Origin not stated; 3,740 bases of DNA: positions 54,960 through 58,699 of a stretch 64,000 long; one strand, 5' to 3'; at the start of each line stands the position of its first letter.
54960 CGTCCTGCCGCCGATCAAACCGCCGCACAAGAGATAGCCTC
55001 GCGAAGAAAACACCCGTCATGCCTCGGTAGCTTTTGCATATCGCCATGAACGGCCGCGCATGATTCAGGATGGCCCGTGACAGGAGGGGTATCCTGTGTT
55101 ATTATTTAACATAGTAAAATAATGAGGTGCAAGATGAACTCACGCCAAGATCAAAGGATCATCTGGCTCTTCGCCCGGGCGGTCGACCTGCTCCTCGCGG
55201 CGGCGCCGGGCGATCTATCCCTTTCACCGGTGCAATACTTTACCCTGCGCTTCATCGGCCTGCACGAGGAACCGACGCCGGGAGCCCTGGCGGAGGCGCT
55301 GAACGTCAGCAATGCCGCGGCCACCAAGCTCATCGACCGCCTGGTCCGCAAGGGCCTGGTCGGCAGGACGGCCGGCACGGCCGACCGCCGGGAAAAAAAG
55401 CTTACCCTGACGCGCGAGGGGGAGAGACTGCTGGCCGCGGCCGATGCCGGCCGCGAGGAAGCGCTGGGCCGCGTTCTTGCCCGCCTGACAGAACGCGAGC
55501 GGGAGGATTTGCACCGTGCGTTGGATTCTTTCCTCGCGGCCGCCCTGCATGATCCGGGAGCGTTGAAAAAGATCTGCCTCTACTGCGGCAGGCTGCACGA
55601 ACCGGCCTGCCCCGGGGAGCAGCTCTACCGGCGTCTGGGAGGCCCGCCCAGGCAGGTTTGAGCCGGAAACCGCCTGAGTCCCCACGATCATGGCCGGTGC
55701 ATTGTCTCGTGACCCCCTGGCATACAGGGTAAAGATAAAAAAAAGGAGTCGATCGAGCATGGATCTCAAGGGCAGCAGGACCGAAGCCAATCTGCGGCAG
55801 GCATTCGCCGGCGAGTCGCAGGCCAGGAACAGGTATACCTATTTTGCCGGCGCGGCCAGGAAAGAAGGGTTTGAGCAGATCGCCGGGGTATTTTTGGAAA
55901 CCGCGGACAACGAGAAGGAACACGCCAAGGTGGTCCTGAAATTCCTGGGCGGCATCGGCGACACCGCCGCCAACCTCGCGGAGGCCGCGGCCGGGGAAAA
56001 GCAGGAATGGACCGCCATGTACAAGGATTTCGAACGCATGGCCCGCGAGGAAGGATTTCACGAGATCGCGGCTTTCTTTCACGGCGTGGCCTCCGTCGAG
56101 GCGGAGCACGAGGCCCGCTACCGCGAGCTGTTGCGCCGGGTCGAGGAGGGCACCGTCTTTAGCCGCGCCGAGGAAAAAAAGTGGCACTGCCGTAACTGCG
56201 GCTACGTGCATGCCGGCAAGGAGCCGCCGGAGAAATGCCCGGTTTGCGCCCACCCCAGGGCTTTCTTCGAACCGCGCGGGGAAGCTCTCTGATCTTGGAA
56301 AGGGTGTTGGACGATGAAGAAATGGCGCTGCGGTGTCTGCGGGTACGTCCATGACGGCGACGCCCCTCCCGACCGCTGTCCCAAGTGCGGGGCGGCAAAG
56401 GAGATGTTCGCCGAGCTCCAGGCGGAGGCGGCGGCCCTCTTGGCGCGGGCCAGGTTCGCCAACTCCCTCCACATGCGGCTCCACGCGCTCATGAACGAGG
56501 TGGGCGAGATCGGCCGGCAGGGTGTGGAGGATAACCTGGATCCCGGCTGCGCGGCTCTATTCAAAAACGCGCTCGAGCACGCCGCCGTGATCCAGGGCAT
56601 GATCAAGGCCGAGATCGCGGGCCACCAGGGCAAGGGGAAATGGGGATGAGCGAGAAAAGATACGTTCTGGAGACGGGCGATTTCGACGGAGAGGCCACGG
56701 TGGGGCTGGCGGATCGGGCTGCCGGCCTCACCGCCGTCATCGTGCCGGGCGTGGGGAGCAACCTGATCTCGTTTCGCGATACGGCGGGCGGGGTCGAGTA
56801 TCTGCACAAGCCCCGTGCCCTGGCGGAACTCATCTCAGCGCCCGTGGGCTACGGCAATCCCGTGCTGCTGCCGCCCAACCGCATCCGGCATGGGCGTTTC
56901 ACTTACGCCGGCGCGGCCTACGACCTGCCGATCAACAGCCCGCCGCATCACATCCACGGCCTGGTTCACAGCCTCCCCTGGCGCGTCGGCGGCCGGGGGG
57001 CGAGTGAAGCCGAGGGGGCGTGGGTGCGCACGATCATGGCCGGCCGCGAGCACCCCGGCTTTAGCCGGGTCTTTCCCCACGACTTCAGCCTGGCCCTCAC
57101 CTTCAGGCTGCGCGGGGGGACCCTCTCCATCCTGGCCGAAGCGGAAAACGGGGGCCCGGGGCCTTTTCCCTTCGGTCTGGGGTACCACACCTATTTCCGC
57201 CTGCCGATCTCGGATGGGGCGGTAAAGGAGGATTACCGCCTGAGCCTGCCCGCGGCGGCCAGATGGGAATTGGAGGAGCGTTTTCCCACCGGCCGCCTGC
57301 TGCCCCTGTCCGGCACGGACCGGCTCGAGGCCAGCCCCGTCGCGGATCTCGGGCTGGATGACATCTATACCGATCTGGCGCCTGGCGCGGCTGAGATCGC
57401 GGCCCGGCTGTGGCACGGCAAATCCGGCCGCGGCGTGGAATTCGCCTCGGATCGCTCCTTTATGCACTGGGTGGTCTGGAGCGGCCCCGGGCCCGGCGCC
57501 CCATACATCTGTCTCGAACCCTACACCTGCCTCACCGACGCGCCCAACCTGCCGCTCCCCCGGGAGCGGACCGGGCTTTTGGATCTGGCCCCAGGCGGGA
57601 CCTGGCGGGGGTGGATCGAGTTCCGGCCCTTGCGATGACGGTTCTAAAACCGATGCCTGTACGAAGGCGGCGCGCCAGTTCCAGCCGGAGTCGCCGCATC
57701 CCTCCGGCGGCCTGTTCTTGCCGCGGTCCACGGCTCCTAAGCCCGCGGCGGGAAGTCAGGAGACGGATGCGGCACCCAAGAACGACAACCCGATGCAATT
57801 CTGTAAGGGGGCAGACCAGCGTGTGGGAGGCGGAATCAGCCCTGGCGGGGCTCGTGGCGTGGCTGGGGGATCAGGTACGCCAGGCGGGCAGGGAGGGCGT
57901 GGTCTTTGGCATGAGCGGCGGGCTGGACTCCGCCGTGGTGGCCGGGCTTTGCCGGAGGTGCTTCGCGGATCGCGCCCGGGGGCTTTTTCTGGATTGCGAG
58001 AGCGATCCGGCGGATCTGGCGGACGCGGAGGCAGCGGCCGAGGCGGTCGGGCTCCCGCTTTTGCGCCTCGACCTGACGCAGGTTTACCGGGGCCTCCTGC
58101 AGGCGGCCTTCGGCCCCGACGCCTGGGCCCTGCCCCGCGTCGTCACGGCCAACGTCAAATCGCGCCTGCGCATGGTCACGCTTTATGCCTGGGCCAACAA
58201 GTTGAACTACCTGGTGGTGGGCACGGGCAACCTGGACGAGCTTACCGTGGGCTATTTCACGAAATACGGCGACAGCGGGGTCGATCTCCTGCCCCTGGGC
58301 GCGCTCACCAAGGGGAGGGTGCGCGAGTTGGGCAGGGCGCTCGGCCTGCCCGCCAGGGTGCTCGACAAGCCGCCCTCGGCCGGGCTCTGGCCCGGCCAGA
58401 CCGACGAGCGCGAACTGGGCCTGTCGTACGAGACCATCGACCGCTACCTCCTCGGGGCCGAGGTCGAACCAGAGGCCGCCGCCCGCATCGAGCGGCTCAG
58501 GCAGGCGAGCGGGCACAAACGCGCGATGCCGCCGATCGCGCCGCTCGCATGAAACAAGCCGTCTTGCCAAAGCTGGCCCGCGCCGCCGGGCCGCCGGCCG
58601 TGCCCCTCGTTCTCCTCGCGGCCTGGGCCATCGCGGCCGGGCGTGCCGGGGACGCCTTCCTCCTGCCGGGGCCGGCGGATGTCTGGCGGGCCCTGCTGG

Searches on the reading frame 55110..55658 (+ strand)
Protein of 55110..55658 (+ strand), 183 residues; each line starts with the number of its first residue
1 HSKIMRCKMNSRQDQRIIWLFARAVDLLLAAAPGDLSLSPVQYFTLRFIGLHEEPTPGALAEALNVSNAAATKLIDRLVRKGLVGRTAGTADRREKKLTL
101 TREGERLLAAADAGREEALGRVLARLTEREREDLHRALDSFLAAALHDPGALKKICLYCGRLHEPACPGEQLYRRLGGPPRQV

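Call 19: search_protein_families(library=pfam, proteins=[window:55110-55658:+], max_evalue=0.0001)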
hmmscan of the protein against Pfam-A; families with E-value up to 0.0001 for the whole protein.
window:55110-55658:+ (183 aa): 3 families
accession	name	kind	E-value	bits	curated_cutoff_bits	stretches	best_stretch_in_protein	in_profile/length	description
PF01047.28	MarR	-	1.4e-13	51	24.6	1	38-95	1-58/59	MarR family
PF12802.13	MarR_2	-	3.7e-12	46.7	27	1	38-94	3-60/61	MarR family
PF13463.12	HTH_27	-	7.1e-06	26.7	22.2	1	38-104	1-68/68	Winged helix DNA-binding domain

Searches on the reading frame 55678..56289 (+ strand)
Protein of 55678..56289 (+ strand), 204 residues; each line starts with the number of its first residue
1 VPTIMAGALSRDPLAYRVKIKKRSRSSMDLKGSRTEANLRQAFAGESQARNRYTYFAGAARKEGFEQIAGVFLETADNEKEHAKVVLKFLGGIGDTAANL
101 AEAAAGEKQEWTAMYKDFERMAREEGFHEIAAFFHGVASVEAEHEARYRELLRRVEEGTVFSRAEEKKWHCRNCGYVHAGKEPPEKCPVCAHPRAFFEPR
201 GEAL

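Call 19: search_protein_families(library=pfam, proteins=[window:55678-56289:+], max_evalue=0.0001)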
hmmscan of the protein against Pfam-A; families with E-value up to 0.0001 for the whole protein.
window:55678-56289:+ (204 aa): 3 families
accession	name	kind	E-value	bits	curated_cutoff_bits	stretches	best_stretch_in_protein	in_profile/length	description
PF02915.23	Rubrerythrin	-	9.9e-25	87.9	22.8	1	38-152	2-137/137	Rubrerythrin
PF21349.2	RUBY_RBDX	-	1.2e-14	53.8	26.5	1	169-198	1-30/30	Rubrerythrin, rubredoxin-like domain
PF00210.30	Ferritin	-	4.4e-08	33.6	24.5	1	37-156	2-140/142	Ferritin-like domain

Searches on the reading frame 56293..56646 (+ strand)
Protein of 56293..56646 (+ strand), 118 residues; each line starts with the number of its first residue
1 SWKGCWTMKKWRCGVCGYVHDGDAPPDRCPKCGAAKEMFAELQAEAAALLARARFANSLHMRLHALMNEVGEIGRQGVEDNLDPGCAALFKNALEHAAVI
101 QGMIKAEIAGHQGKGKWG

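Call 19: search_protein_families(library=pfam, proteins=[window:56293-56646:+], max_evalue=0.0001)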
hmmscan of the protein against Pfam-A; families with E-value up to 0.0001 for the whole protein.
window:56293-56646:+ (118 aa): 2 families
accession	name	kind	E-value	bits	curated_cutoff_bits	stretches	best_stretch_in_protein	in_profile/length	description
PF21349.2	RUBY_RBDX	-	2.5e-15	56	26.5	1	11-39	1-29/30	Rubrerythrin, rubredoxin-like domain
PF23458.2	DUF7130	-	2.3e-05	24.6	35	1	10-40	53-84/89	Domain of unknown function (DUF7130)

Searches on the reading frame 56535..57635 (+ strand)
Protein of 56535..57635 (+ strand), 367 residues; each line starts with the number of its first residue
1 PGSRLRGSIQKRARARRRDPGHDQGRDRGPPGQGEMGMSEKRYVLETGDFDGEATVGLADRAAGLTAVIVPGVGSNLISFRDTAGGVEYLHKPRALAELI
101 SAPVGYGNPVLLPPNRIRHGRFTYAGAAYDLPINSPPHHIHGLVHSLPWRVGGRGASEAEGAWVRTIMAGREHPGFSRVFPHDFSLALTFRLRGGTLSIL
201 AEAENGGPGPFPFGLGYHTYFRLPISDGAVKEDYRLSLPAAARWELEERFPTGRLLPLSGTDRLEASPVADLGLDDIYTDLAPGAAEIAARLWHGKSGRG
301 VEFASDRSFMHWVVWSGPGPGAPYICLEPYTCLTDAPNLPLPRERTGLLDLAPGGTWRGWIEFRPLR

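Call 19: search_protein_families(library=pfam, proteins=[window:56535-57635:+], max_evalue=0.0001)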
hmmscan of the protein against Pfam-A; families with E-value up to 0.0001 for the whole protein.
window:56535-57635:+ (367 aa): 1 family
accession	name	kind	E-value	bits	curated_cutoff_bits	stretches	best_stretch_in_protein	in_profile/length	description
PF01263.26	Aldose_epim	-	4.2e-37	128.6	27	1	66-363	11-298/299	Aldose 1-epimerase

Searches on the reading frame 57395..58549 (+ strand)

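Call 19: search_protein_families(library=pfam, proteins=[window:57395-58549:+], max_evalue=0.0001)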
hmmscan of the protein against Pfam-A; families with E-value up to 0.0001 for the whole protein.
window:57395-58549:+ (385 aa): 2 families
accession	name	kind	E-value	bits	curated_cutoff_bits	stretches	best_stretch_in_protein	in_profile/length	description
PF02540.23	NAD_synthase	-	6.5e-66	222.4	21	1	152-379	4-242/242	NAD synthase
PF03054.22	tRNA_Me_trans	-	2.3e-05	24.6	20.6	0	169-232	3-77/202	tRNA methyl transferase HUP domain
